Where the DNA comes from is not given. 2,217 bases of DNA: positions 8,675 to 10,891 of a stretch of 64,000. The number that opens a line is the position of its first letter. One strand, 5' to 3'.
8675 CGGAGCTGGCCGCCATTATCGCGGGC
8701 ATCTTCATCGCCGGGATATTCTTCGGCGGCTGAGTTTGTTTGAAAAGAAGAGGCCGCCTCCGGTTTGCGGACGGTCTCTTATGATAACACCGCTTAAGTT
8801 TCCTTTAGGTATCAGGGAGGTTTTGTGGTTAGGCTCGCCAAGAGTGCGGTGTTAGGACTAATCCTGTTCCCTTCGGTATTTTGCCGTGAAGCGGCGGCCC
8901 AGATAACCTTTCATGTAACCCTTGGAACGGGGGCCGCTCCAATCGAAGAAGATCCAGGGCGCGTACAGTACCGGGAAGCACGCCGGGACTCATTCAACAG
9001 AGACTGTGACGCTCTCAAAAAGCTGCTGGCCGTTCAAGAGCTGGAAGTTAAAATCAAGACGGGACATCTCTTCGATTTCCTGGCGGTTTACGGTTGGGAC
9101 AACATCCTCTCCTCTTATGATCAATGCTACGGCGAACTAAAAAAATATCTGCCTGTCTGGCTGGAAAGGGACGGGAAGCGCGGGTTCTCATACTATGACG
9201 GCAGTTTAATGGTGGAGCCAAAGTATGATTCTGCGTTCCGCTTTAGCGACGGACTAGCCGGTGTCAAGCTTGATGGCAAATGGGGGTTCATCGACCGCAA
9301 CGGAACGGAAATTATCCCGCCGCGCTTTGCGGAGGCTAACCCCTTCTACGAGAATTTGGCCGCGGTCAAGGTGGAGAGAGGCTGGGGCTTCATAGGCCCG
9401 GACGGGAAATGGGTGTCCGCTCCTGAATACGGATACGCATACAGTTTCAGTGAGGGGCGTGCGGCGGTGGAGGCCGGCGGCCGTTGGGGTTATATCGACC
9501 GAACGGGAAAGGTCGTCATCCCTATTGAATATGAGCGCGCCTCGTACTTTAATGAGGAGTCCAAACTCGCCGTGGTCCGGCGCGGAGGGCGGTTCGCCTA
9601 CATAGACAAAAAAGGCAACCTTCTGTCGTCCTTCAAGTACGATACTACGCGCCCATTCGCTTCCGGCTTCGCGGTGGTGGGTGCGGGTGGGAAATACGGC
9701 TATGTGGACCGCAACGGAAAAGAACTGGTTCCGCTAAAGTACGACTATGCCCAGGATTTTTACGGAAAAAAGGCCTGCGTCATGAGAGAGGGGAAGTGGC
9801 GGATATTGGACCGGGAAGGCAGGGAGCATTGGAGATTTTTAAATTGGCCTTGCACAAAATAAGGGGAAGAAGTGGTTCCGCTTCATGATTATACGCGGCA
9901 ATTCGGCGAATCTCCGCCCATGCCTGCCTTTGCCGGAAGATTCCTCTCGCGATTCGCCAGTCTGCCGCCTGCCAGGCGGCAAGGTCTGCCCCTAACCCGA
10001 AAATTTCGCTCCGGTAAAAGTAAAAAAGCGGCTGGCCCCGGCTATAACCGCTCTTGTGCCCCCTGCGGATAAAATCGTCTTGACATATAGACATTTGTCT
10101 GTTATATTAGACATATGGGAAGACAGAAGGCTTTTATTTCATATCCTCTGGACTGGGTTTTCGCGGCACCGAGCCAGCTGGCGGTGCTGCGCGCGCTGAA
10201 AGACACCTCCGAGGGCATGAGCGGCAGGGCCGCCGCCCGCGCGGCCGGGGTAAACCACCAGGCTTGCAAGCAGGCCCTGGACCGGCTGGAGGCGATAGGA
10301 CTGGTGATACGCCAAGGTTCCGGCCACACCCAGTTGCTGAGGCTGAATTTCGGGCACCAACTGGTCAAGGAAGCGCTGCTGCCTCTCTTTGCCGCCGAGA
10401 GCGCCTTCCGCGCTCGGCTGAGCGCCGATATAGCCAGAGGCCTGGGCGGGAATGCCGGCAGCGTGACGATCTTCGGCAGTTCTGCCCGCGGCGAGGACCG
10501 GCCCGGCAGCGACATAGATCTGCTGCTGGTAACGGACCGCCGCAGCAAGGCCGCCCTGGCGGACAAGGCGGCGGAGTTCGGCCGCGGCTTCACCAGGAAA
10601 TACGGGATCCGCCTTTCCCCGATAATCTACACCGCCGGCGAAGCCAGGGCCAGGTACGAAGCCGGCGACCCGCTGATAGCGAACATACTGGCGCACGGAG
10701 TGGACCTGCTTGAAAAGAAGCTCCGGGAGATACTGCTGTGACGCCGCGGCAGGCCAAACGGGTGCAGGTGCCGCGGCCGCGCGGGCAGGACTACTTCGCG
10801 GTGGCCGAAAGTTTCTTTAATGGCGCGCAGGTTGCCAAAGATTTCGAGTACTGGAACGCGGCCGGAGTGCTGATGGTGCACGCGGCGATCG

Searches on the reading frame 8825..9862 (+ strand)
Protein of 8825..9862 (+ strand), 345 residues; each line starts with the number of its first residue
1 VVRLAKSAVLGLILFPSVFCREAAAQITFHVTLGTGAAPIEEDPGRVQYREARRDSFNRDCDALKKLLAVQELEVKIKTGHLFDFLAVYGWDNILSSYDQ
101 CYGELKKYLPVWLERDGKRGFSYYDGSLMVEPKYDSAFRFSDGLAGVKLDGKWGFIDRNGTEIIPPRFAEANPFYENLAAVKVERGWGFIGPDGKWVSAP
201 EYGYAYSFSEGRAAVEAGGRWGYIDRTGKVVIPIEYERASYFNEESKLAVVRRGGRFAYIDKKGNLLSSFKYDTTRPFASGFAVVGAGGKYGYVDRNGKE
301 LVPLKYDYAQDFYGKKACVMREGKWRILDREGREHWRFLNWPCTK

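Call 71: search_protein_families(library=phrogs, proteins=[window:8825-9862:+], max_evalue=0.01)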
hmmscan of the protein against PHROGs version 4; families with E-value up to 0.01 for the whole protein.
window:8825-9862:+ (345 aa): 0 families

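Call 98: search_protein_families(library=pfam, proteins=[window:8825-9862:+], max_evalue=0.001)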
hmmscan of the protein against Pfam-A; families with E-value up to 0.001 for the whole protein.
window:8825-9862:+ (345 aa): 1 family
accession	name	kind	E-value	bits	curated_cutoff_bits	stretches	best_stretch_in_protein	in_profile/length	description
PF14903.11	WG_beta_rep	-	1.5e-67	223.6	25.6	6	153-183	1-31/35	WG containing repeat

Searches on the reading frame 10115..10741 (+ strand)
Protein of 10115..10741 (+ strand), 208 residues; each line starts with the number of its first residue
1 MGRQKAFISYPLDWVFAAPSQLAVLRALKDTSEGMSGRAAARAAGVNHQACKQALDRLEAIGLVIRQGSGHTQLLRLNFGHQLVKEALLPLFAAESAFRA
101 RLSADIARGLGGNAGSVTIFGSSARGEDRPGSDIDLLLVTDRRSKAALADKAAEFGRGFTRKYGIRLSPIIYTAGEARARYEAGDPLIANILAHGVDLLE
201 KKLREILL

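Call 98: search_protein_families(library=pfam, proteins=[window:10115-10741:+], max_evalue=0.001)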
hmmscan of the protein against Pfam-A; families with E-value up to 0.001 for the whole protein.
window:10115-10741:+ (208 aa): 4 families
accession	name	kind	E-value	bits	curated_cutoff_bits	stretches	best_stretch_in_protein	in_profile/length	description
PF01909.29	NTP_transf_2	-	3.6e-08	34.1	21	1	115-155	15-47/93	Nucleotidyltransferase domain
PF12802.13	MarR_2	-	1.2e-06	29.1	27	1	19-71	5-57/61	MarR family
PF18765.7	Polbeta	-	1.1e-05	25.9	26.9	1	117-145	16-45/93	Polymerase beta, Nucleotidyltransferase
PF12840.13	HTH_20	-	0.00073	19.9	27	0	17-64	2-48/51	Helix-turn-helix domain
